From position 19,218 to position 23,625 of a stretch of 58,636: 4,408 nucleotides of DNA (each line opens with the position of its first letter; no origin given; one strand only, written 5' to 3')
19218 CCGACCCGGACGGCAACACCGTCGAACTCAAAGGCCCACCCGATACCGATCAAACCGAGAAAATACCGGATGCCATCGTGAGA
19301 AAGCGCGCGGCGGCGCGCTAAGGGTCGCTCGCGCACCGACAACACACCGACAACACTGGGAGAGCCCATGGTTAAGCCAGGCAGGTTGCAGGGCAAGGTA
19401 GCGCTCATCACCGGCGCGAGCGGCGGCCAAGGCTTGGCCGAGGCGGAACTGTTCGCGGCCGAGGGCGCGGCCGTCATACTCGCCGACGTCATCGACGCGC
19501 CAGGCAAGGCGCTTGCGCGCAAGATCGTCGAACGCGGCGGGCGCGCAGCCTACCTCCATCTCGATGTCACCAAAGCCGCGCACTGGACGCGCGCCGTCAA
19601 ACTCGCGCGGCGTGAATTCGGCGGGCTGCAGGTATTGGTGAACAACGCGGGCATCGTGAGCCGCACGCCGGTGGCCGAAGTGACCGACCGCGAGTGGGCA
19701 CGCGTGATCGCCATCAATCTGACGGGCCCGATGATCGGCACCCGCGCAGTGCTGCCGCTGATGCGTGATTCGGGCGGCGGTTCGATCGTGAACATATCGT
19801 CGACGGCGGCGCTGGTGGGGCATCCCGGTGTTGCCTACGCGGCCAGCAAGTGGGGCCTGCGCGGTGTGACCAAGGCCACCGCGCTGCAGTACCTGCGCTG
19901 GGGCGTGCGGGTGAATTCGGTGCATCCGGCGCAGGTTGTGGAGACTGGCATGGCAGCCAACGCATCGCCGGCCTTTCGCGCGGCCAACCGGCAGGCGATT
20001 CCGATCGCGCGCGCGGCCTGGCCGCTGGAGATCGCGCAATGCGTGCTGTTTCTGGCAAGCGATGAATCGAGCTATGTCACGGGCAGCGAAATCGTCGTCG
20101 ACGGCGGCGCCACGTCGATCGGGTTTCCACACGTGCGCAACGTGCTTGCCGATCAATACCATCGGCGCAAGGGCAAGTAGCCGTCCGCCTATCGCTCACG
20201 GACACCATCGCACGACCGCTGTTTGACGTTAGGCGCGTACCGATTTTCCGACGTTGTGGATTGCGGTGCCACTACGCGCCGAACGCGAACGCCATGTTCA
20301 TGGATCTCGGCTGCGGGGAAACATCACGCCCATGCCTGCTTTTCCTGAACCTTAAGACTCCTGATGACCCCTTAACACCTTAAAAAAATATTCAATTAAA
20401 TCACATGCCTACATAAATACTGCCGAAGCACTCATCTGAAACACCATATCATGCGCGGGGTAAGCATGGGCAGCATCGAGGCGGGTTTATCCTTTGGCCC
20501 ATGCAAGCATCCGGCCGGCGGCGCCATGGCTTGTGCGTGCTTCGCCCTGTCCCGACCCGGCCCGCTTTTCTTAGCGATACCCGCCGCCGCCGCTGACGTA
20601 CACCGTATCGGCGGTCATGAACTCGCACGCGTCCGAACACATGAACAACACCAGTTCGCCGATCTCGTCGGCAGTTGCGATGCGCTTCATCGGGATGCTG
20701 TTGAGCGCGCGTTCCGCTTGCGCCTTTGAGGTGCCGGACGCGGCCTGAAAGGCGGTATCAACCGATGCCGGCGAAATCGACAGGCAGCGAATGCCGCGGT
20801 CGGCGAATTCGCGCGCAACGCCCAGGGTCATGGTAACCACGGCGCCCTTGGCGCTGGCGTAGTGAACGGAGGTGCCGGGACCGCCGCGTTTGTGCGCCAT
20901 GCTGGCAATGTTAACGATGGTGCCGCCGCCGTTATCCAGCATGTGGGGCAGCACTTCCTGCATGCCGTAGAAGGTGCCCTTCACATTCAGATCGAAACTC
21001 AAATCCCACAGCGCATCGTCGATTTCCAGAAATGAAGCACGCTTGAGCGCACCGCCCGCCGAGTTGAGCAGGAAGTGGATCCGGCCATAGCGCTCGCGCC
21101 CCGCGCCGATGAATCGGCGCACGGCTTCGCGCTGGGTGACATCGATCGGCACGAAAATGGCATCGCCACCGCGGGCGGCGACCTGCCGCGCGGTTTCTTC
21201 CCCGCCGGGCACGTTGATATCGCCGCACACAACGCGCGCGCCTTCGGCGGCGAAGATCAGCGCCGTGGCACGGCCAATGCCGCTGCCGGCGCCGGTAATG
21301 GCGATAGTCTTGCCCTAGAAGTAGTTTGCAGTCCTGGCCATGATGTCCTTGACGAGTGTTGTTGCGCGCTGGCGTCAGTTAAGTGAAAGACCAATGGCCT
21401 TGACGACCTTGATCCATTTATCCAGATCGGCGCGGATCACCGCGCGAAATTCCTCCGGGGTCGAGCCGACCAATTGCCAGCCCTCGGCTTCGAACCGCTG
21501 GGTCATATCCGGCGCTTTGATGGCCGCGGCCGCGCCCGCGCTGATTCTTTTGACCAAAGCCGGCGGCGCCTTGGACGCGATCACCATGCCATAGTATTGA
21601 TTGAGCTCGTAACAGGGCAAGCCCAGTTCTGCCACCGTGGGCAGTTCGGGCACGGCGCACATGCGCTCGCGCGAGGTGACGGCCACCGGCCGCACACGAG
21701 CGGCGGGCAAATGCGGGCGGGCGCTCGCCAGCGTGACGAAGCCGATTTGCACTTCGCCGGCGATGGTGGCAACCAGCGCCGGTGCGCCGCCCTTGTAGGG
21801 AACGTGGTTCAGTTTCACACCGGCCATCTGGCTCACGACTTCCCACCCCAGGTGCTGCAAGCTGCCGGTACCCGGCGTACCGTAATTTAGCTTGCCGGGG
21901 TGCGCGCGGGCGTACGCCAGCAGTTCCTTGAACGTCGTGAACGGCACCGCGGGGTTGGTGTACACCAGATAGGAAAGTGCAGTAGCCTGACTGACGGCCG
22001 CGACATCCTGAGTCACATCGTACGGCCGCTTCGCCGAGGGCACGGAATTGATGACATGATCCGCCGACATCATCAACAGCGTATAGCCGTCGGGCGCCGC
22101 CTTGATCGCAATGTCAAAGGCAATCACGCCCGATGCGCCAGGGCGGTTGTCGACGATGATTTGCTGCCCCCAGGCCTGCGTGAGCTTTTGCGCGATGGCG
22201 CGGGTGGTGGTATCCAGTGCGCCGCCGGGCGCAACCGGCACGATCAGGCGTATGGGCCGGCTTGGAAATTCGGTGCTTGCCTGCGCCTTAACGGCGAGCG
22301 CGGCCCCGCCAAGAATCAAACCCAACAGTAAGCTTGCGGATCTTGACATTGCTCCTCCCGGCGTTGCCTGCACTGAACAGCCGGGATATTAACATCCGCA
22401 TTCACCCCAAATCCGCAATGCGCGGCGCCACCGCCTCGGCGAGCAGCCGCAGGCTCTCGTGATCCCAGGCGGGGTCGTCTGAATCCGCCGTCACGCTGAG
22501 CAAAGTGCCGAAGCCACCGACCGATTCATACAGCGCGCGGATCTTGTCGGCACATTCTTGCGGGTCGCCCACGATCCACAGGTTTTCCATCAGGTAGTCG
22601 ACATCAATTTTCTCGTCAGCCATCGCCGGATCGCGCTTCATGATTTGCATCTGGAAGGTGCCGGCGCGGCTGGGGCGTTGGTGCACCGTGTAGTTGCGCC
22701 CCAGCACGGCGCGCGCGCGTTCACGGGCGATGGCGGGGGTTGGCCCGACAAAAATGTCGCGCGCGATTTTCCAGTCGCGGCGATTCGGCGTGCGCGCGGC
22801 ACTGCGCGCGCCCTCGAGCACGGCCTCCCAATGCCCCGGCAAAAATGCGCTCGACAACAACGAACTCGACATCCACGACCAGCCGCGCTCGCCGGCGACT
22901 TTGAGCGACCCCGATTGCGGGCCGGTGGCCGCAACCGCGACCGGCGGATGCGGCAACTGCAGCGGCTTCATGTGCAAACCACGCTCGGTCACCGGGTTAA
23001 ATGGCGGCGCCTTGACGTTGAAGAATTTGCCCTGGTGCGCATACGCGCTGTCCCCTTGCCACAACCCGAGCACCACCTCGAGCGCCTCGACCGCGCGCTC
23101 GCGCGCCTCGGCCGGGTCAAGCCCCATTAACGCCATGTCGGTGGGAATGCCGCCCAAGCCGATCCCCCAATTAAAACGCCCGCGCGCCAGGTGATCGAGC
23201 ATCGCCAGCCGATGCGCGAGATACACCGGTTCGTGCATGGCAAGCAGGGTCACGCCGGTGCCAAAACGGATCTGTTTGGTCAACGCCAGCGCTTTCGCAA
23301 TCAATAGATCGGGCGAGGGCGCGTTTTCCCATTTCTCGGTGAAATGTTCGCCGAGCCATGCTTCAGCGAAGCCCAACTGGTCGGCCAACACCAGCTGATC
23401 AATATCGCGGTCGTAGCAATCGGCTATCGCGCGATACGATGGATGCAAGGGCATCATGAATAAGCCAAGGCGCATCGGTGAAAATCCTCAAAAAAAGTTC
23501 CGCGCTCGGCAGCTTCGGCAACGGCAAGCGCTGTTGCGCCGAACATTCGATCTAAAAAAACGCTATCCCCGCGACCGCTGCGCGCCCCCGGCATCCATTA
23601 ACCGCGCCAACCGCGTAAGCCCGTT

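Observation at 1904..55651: Recurrent ~33-bp AT-rich element (at least 12 copies in 58 kb) with an IHF-like core, placed at gene boundaries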

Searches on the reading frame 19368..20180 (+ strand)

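Call 62: search_protein_families(library=pfam, proteins=[window:19368-20180:+], max_evalue=0.00001)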
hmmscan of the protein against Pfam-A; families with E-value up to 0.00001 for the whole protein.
window:19368-20180:+ (270 aa): 3 families
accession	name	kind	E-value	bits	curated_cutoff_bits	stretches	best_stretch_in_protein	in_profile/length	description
PF13561.12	adh_short_C2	-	7e-59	199.7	27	1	17-249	2-236/236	Enoyl-(Acyl carrier protein) reductase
PF00106.31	adh_short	-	1.3e-53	181.9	26.6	1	10-200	1-191/195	short chain dehydrogenase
PF08659.16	KR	-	3e-12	47.3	22.6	1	12-159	3-151/180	KR domain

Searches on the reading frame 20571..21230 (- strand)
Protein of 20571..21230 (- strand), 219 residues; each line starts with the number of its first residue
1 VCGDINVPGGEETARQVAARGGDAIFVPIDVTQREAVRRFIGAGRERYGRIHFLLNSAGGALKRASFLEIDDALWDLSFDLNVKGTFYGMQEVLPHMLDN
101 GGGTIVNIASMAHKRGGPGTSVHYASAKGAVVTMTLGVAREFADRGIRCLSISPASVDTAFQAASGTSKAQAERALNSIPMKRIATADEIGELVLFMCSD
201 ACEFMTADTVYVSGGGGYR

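Call 62: search_protein_families(library=pfam, proteins=[window:20571-21230:-], max_evalue=0.00001)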
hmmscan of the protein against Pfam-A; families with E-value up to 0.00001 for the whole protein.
window:20571-21230:- (219 aa): 2 families
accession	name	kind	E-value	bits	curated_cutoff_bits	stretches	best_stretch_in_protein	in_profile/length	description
PF13561.12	adh_short_C2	-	1.6e-49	169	27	1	4-215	27-234/236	Enoyl-(Acyl carrier protein) reductase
PF00106.31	adh_short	-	4.6e-37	127.8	26.6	1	6-165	33-190/195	short chain dehydrogenase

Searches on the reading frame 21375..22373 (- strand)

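Call 62: search_protein_families(library=pfam, proteins=[window:21375-22373:-], max_evalue=0.00001)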
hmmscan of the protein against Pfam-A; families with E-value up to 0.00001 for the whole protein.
window:21375-22373:- (332 aa): 1 family
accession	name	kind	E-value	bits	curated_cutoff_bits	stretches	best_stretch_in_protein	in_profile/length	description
PF03401.19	TctC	-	1.4e-56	192.5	27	1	58-329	3-274/274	Tripartite tricarboxylate transporter family receptor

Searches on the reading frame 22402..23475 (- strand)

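Call 62: search_protein_families(library=pfam, proteins=[window:22402-23475:-], max_evalue=0.00001)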
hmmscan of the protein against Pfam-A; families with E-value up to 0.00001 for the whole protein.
window:22402-23475:- (357 aa): 1 family
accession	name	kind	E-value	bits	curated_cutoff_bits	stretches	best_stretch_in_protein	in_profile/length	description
PF00296.26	Bac_luciferase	-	5.7e-52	177.5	27.9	1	1-320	1-311/314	Luciferase-like monooxygenase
